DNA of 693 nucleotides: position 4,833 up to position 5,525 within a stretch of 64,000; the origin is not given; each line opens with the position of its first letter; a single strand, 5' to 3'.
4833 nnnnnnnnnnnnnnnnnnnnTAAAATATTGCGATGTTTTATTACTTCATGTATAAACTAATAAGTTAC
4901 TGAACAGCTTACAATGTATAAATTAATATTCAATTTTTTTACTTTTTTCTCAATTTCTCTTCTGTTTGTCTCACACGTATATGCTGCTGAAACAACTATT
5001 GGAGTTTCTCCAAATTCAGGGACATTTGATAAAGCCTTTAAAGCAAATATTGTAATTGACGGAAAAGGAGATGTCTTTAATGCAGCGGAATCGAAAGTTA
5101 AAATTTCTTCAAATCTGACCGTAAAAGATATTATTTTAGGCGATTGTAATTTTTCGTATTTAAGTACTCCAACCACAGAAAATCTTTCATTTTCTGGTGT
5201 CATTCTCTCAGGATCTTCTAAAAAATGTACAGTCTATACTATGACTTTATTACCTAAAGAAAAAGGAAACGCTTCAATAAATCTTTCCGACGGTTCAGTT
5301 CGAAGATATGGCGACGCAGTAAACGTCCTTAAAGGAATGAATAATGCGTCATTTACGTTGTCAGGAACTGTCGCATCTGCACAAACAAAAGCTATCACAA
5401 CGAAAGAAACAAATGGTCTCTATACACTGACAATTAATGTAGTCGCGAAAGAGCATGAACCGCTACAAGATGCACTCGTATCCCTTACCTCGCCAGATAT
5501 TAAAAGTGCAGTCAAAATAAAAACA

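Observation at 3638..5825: Tandem cohesin-like/dockerin surface protein pair (mini cellulosome-like assembly)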

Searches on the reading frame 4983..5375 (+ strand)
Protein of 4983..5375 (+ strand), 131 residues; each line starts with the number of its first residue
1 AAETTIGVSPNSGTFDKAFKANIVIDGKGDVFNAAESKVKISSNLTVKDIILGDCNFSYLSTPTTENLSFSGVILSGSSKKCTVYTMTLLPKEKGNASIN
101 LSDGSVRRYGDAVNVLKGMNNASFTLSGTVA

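Call 25: search_solved_structures(query=A2, max_evalue=10, show_alignments=3)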
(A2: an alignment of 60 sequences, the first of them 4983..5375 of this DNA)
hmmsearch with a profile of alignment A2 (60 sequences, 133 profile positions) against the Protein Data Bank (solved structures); distinct sequences matched with E-value up to 10: 6.
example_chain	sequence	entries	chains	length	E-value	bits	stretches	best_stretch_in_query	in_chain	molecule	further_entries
5m2o_A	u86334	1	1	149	0.00098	22.2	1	12-66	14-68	Putative cellulosomal scaffoldin protein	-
5aoz_A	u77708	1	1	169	0.0016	21.5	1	11-66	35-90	PUTATIVE CELLULOSOMAL SCAFFOLDIN PROTEIN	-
5m2s_A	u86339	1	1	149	0.012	18.6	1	15-66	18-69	Putative cellulosomal scaffoldin protein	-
6bsb_B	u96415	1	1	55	0.39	13.8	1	24-62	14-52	Mucin-1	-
2acm_B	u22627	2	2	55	0.41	13.7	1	24-62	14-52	Mucin-1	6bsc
4kds_A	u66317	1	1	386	1.4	12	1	22-77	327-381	Plasminogen activator inhibitor 1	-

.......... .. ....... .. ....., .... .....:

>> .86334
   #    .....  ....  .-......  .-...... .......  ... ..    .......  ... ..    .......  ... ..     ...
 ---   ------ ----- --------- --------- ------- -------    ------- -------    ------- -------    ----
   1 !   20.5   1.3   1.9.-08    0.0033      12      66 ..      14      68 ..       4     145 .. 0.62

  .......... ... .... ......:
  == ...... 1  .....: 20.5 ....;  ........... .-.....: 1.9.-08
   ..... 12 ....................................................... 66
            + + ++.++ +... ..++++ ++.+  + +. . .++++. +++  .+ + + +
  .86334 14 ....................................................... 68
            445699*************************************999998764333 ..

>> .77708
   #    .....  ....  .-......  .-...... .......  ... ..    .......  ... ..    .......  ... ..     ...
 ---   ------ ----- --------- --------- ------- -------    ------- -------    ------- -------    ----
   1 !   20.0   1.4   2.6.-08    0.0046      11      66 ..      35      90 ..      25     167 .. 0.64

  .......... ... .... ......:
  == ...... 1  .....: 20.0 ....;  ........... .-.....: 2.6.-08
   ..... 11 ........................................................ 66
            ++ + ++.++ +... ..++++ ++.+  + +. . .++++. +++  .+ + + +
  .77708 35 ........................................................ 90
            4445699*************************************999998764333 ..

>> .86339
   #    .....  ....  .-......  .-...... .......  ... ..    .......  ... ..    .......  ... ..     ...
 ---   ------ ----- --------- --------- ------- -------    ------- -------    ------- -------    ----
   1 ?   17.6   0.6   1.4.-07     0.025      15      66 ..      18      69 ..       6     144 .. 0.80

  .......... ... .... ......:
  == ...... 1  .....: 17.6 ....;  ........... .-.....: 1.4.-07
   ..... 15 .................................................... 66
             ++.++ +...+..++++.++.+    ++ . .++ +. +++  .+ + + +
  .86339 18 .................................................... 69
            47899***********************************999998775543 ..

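Call 27: search_protein_families(library=pfam, alignment_id=A2, max_evalue=1)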
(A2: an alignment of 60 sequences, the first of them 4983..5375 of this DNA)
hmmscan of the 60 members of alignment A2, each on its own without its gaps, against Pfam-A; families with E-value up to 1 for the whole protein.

A. member 1, window:4983-5375:+ (131 aa): 1 family
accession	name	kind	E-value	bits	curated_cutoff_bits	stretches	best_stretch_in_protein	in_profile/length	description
PF13584.12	BatD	-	0.0023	19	24.1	1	8-100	3-72/92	BatD DUF11 like domain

B. families by the number of members that match (of 60 scanned): 29 families (the first 25 are shown)
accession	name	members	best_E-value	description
PF13584.12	BatD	23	1.3e-05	BatD DUF11 like domain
PF00963.24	Cohesin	4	0.00058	Cohesin domain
PF02368.24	Big_2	2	0.0071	Bacterial Ig-like domain (group 2)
PF21916.1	mtd_2nd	2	0.055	Mtd second domain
PF21558.3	Pept_S41_N_bact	1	0.0072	Bacteroidetes, Peptidase, S41 family, N-terminal domain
PF21190.3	Bbp16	1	0.017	Bbp16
PF13668.12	Ferritin_2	1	0.025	Ferritin-like domain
PF00380.25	Ribosomal_S9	1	0.027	Ribosomal protein S9/S16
PF10342.15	Kre9_KNH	1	0.046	Kre9/KNH-like N-terminal Ig-like domain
PF00623.25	RNA_pol_Rpb1_2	1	0.055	RNA polymerase Rpb1, domain 2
PF24107.1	DUF7382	1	0.061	Domain of unknown function (DUF7382)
PF20942.3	DUF4785_2nd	1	0.069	Domain of unknown function (DUF4785) central domain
PF07238.19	PilZ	1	0.078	PilZ domain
PF06105.17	Aph-1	1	0.081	Aph-1 protein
PF16756.11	PALB2_WD40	1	0.094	Partner and localizer of BRCA2 WD40 domain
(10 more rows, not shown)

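Call 31: predict_structure(alignment_id=A2)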
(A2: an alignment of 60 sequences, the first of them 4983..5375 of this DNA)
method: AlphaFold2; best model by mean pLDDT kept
length: 131 residues; sequences in the alignment: 60
mean_pLDDT: 97.1   pTM: 0.89
mean pLDDT of the five models: 97.1, 96.9, 96.8, 96.4, 94.7
residues with pLDDT >= 90: 127; 70-90: 3; 50-70: 1; < 50: 0
segments of 3 or more residues with pLDDT < 50: none
pLDDT, mean of each block of 10 residues (from residue 1): 92 98 97 98 98 98 98 96 98 98 98 97 96 75
secondary structure, 60 per line:
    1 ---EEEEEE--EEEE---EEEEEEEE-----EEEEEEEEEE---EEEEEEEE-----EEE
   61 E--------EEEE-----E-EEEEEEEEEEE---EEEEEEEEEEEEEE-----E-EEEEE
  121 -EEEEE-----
elements in order: E4-9 E12-15 E19-26 E32-41 E45-52 E58-61 E70-73 E81-91 E95-108 E116-120 E122-126

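Call 33: find_related_loci(query=A3, collection=genome_contigs, flank=6000)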
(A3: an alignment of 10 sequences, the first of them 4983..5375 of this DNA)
Query A3 (131 aa) in genome_contigs; peptide patterns used: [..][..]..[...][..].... (x = any residue, [..] = any of these).
92 stretches matched a pattern; 4 encode a relative of the query (tblastn E <= 1e-3); 4 distinct loci.
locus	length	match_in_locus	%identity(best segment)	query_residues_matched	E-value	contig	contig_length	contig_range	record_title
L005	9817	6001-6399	45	5-127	3e-31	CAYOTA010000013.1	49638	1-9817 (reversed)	MAG TPA_asm: uncultured Gammaproteobacteria bacterium isolate SRP302895_co1_52 genome assembly, contig: NODE_1226_length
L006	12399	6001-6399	43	5-127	2e-29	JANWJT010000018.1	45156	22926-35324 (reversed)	MAG: Candidatus Microgenomates bacterium isolate CRAIB_MAG74 c_000000099751, whole genome shotgun sequence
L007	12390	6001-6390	40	1-128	2e-28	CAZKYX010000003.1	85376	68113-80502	MAG TPA_asm: uncultured Gammaproteobacteria bacterium isolate SRP286056_co1_17 genome assembly, contig: NODE_219_length_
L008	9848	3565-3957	40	5-126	9e-26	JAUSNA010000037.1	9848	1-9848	MAG: Candidatus Levyibacteriota bacterium isolate E19_metabat.bin.104 E19_k141_141367, whole genome shotgun sequence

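Call 34: fold_search(model_id=the predicted structure, library=pdb)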
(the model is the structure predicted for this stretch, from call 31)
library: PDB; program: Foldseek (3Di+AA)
matches with E <= 10: 1995; with E <= 0.001: 84
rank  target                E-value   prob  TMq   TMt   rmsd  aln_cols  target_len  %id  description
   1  2xdh                  3.3e-09  1.00  0.71  0.68   3.7       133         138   14  Non-cellulosomal cohesin from the hyperthermophilic archaeon Archaeoglobus fulgidus (released 2010-05-26)
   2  5n5p_A                6.4e-08  1.00  0.70  0.67   3.8       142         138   11  Crystal structure of Ruminococcus flavefaciens' type III complex containing the fifth cohesin from scaffoldin B and th (released 2018-02-28)
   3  5n5p_C                9.0e-08  1.00  0.70  0.67   3.6       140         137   10  Crystal structure of Ruminococcus flavefaciens' type III complex containing the fifth cohesin from scaffoldin B and th (released 2018-02-28)
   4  6kgc_A                1.4e-07  1.00  0.65  0.60   4.5       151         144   16  Crystal structure of CaDoc0917(R49D)-CaCohA2 complex at pH 5.4 (released 2020-07-08)
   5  5m2s_A                1.8e-07  1.00  0.70  0.66   3.7       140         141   12  R. flavefaciens' third ScaB cohesin in complex with a group 1 dockerin (released 2017-07-05)
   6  5m2o_A                3.4e-07  1.00  0.68  0.65   4.7       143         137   15  R. flavefaciens' third ScaB cohesin in complex with a group 1 dockerin (released 2017-07-05)
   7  6kgf_C                3.6e-07  1.00  0.72  0.65   3.4       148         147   14  Crystal structure of CaDoc0917(R16D)-CaCohA2 complex at pH 8.2 (released 2020-07-08)
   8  6kgf_A                3.9e-07  1.00  0.72  0.67   3.5       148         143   14  Crystal structure of CaDoc0917(R16D)-CaCohA2 complex at pH 8.2 (released 2020-07-08)
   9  5aoz                  4.6e-07  1.00  0.66  0.62   5.0       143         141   15  High resolution SeMet structure of the third cohesin from Ruminococcus flavefaciens scaffoldin protein, ScaB (released 2016-09-28)
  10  4ums                  4.9e-07  1.00  0.66  0.58   4.8       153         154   11  The crystal structure of the seventh ScaB type I cohesin from Pseudobacteroides cellulosolvens (released 2015-05-06)
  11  6kgd_A                5.2e-07  1.00  0.70  0.64   3.8       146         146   15  Crystal structure of CaDoc0917(R49D)-CaCohA2 complex at pH 8.0 (released 2020-07-08)
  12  6kge_A                5.5e-07  1.00  0.72  0.67   3.5       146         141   14  Crystal structure of CaDoc0917(R16D)-CaCohA2 complex at pH 5.5 (released 2020-07-08)
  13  4uyq_A                6.2e-07  1.00  0.58  0.54   4.8       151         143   12  High resolution structure of the third cohesin ScaC in complex with the ScaB dockerin with a mutation in the C-termina (released 2015-04-15)
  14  4uyp_C                8.7e-07  1.00  0.59  0.54   4.8       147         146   13  High resolution structure of the third cohesin ScaC in complex with the ScaB dockerin with a mutation in the N-termina (released 2015-04-15)
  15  5lxv_C                1.1e-06  1.00  0.60  0.48   4.9       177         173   14  Crystal structure of Ruminococcus flavefaciens scaffoldin C cohesin in complex with a dockerin from an uncharacterized (released 2016-10-19)
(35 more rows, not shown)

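Call 48: find_homologous_proteins(query=A2, max_evalue=0.00001)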
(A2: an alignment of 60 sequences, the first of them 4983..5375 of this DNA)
Query A2 (60 sequences) (131 aa, profile of the alignment): 6 proteins with E <= 0.00001 among 1432 candidates.
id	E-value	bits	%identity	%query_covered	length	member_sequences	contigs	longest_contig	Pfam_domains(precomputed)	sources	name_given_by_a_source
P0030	4.3e-45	171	53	97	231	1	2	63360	-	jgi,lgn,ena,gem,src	-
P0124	1.1e-33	134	50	82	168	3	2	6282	-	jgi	jgi:hypothetical protein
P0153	1.4e-29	120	31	93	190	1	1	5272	-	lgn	-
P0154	2.4e-14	71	25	85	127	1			-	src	-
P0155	2.7e-8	52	23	78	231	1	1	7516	PF00963.25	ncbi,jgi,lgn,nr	ncbi:MAG TPA: cohesin domain-containing protein [Patescibacteria group bacterium]|jgi:hypothetical p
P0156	1.5e-6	46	30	29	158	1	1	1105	-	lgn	-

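Call 68: find_related_loci(query=A3, collection=metagenome_contigs, flank=5000)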
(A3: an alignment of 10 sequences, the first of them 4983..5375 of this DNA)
Query A3 (131 aa) in metagenome_contigs; peptide patterns used: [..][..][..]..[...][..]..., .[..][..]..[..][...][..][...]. (x = any residue, [..] = any of these).
198 stretches matched a pattern; 33 encode a relative of the query (tblastn E <= 1e-3); 32 distinct loci.
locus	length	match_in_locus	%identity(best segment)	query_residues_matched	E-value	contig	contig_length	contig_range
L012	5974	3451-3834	61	1-128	9e-51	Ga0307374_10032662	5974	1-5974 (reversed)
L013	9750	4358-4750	56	1-131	3e-49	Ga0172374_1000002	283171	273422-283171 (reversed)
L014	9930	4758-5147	56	1-130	4e-49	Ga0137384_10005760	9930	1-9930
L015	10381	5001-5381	53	1-127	1e-45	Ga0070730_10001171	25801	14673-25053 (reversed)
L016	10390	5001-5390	53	1-130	1e-44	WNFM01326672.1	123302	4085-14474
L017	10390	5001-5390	53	1-130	1e-44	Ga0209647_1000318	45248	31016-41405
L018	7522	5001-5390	53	1-130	1e-44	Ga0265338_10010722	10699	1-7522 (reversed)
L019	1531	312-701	52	1-130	2e-45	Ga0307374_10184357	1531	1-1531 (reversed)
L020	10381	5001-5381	53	1-127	7e-44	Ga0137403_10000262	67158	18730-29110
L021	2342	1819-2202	51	1-128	6e-43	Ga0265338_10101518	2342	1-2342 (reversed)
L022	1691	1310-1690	54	1-127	2e-43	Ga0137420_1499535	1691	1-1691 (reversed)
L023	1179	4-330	55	19-127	6e-43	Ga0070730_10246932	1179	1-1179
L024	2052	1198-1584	51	1-127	4e-40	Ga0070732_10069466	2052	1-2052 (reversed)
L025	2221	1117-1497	51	1-127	6e-40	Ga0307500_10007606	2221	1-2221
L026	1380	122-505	47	1-126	5e-39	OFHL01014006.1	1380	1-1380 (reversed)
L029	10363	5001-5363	45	1-119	1e-32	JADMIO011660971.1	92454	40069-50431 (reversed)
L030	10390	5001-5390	41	1-128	1e-27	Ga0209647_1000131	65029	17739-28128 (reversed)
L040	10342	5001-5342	36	1-115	1e-22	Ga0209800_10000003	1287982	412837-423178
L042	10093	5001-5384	60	1-128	1e-50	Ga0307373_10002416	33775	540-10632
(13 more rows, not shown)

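Call 74: search_protein_families(library=pfam, proteins=[L006:2794-5676:-, L006:7931-8401:-, L013:1293-2786:-, L013:6508-7218:-, L016:1922-2812:+, L016:5787-7841:-, L020:2802-3638:+, L020:5858-8521:+, L030:2591-3703:-, L030:5849-6682:-], max_evalue=0.00001)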
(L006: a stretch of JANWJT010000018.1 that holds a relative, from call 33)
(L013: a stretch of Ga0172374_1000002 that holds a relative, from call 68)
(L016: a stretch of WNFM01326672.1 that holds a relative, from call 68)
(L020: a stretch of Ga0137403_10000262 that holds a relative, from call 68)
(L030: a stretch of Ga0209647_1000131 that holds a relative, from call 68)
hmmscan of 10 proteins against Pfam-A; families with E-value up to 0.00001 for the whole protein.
L006:2794-5676:- (961 aa): 4 families
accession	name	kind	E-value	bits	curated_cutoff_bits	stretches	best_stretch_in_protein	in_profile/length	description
PF00133.28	tRNA-synt_1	-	2.3e-117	392.7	22.7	1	19-628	3-409/414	tRNA synthetases class I (I, L, M and V)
PF08264.19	Anticodon_1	-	6.6e-27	94.6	25.1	1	681-828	1-145/148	Anticodon-binding domain of tRNA ligase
PF09334.17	tRNA-synt_1g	-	3.7e-18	65.9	20.1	1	48-194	8-134/391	tRNA synthetases class I (M)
PF19302.4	DUF5915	-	4.8e-07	30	27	1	889-930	103-144/195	Domain of unknown function (DUF5915)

L006:7931-8401:- (157 aa): 1 family
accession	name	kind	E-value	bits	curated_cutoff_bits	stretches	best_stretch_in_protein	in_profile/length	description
PF00293.34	NUDIX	-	4.3e-14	53.1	21.1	1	31-134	4-119/134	NUDIX domain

L013:1293-2786:- (498 aa): 0 families

L013:6508-7218:- (237 aa): 0 families

L016:1922-2812:+ (297 aa): 6 families
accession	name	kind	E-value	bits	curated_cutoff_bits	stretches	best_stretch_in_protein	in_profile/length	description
PF13489.12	Methyltransf_23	-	1.1e-21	77.7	27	1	83-228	19-163/164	Methyltransferase domain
PF08241.18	Methyltransf_11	-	3.4e-16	60.1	21.2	1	91-181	1-95/95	Methyltransferase domain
PF13649.12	Methyltransf_25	-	9.5e-13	49.1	27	1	91-177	2-97/97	Methyltransferase domain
PF08242.18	Methyltransf_12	-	4.6e-11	43.7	30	1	91-179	1-98/98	Methyltransferase domain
PF13847.12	Methyltransf_31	-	1.8e-08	34.6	27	1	86-186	3-114/145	Methyltransferase domain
PF01209.24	Ubie_methyltran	-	3.4e-06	27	20.1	0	46-181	9-151/233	ubiE/COQ5 methyltransferase family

L016:5787-7841:- (685 aa): 0 families

L020:2802-3638:+ (279 aa): 10 families
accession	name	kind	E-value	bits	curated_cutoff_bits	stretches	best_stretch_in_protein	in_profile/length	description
PF08241.18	Methyltransf_11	-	1.1e-23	84.2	21.2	1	52-153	1-95/95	Methyltransferase domain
PF13847.12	Methyltransf_31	-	2.6e-22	79.5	27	1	45-156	1-112/145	Methyltransferase domain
PF13649.12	Methyltransf_25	-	1.9e-21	77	27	1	51-149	1-97/97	Methyltransferase domain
PF13489.12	Methyltransf_23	-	1e-17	64.8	27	1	45-226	20-160/164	Methyltransferase domain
PF02353.26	CMAS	-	4.1e-15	56.3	27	1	18-156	33-167/273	Mycolic acid cyclopropane synthetase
PF08242.18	Methyltransf_12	-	1.7e-14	54.8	30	1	52-150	1-97/98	Methyltransferase domain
PF03848.20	TehB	-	2.7e-09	37.2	20.4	1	35-156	18-135/193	Tellurite resistance protein TehB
PF01209.24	Ubie_methyltran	-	5e-09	36.3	20.1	1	40-173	40-173/233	ubiE/COQ5 methyltransferase family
PF07021.18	MetW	-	4.3e-07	30.2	21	1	44-159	10-112/193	Methionine biosynthesis protein MetW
PF05175.20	MTS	-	7.3e-06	26.2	23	0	48-153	32-138/170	Methyltransferase small domain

L020:5858-8521:+ (888 aa): 5 families
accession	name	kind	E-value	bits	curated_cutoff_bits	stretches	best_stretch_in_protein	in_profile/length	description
PF00534.26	Glycos_transf_1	-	1.8e-25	89.9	26.4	1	257-342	85-171/172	Glycosyl transferases group 1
PF13692.12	Glyco_trans_1_4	-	1.5e-17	64.6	27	1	253-329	64-142/142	Glycosyl transferases group 1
PF13439.12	Glyco_transf_4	-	2.9e-10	40.9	28.5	1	11-200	1-168/170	Glycosyltransferase Family 4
PF13524.12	Glyco_trans_1_2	-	4.1e-10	40.2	25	1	237-357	10-142/144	Glycosyl transferase-like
PF13231.12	PMT_2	-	7.7e-07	29.9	26.1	1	471-589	24-142/160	Dolichyl-phosphate-mannose-protein mannosyltransferase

L030:2591-3703:- (371 aa): 3 families
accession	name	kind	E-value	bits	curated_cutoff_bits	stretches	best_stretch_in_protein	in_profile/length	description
PF12697.13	Abhydrolase_6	-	3.8e-12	47.8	26.3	1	84-339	2-208/217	Alpha/beta hydrolase family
PF12146.15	Hydrolase_4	-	1.4e-08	34.8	27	1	110-203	26-116/239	Serine aminopeptidase, S33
PF00561.26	Abhydrolase_1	-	3.7e-08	33.8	25.8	1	84-205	4-108/245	alpha/beta hydrolase fold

L030:5849-6682:- (278 aa): 1 family
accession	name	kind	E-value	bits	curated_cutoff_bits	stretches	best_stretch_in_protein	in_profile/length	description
PF03239.20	FTR1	-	3.2e-11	43.5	25.3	1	1-264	1-269/284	Iron permease FTR1 family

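Call 75: search_protein_families(library=pfam, proteins=[L042:2541-3434:-, L042:6000-7427:+, L015:2499-3188:-, L015:5766-6458:-, L007:714-4151:-, L007:6973-7563:-, L029:1946-3430:+, L029:5921-7450:+, L029:786-1886:+, L040:359-3340:+], max_evalue=0.00001)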
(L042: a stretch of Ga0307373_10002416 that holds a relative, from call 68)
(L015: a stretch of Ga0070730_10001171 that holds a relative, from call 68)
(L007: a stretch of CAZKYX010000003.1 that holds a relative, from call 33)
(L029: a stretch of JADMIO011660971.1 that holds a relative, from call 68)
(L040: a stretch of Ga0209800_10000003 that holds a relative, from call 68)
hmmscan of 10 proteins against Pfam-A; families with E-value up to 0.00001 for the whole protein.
L042:2541-3434:- (298 aa): 3 families
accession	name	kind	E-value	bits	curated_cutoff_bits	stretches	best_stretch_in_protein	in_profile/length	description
PF12762.13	DDE_Tnp_IS1595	-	8.8e-44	149.6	27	1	130-269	2-153/153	ISXO2-like transposase domain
PF12760.12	Zn_ribbon_IS1595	-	7.9e-14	51.8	25.4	1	16-61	1-46/46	Transposase zinc-ribbon domain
PF08274.17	Zn_Ribbon_YjdM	-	1.6e-06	28.5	30.8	1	36-63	5-30/30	PhnA Zinc-Ribbon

L042:6000-7427:+ (476 aa): 1 family
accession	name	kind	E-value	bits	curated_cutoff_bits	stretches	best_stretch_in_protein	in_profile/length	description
PF03062.24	MBOAT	-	2e-25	90.3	27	1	148-378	80-330/337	MBOAT, membrane-bound O-acyltransferase family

L015:2499-3188:- (230 aa): 1 family
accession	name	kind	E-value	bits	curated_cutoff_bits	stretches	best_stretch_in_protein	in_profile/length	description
PF01863.23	YgjP-like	-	2.6e-52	178.3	26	1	20-224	1-206/207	YgjP-like, metallopeptidase domain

L015:5766-6458:- (231 aa): 0 families

L007:714-4151:- (1146 aa): 5 families
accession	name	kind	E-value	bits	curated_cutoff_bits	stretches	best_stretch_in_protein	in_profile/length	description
PF00271.37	Helicase_C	-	2.1e-14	54.1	23.5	1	221-349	5-109/110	Helicase conserved C-terminal domain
PF07717.22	OB_NTP_bind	-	6.7e-13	49.1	29.5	1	560-647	2-82/83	Oligonucleotide/oligosaccharide-binding (OB)-fold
PF00270.35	DEAD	-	2.7e-09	37.4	26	1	27-177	9-162/167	DEAD/DEAH box helicase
PF21010.2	HA2_C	-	2.3e-08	34.9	21.3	1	441-499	2-77/77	Helicase associated domain (HA2), ratchet-like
PF04408.29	HA2_N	-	5.8e-07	29.9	21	1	411-439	1-29/29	Helicase associated domain (HA2), winged-helix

L007:6973-7563:- (197 aa): 0 families

L029:1946-3430:+ (495 aa): 0 families

L029:5921-7450:+ (510 aa): 0 families

L029:786-1886:+ (367 aa): 1 family
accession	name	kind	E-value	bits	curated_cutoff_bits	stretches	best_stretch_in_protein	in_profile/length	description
PF00404.24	Dockerin_1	-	9.5e-08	32.6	22.9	1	304-361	2-56/57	Dockerin type I domain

L040:359-3340:+ (994 aa): 9 families
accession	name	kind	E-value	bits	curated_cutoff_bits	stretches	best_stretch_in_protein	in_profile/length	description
PF17755.6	UvrA_DNA-bind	-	2.7e-26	92.5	23.2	1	320-431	1-110/110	UvrA DNA-binding domain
PF00005.33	ABC_tran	-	4.3e-22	79.6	25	1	845-914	75-137/137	ABC transporter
PF17760.6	UvrA_inter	-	8.3e-21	74.4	23.3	1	135-256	1-106/109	UvrA interaction domain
PF02463.25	SMC_N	-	1.4e-09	38.1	40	0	681-955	17-209/220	RecF/RecN/SMC N terminal domain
PF20703.3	nSTAND1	-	5.8e-07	29.9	27.1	0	688-719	34-60/379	Novel STAND NTPase 1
PF13555.12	AAA_29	-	1.3e-06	28.4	27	0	682-704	17-39/61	P-loop containing region of AAA domain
PF03193.22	RsgA_GTPase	-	2.6e-06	27.8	30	0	673-706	93-125/174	RsgA GTPase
PF13191.12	AAA_16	-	8.5e-06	26.8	32.6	0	689-714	26-51/167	AAA ATPase domain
PF13304.12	AAA_21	-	9.7e-06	26.3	27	0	890-938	245-293/304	AAA domain, putative AbiEii toxin, Type IV TA system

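Call 76: search_solved_structures(query=A3, max_evalue=10)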
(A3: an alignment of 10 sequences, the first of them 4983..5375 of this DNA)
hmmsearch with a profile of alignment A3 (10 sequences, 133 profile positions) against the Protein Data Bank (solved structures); distinct sequences matched with E-value up to 10: 0.

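Call 78: search_protein_families(library=pfam, proteins=[P0155], max_evalue=0.01)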
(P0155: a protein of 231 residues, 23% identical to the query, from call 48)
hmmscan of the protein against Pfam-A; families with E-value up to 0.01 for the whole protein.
P0155 (231 aa): 1 family
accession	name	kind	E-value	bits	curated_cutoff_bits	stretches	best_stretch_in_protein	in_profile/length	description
PF00963.24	Cohesin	-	2.7e-07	31.3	24.1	1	33-132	11-120/139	Cohesin domain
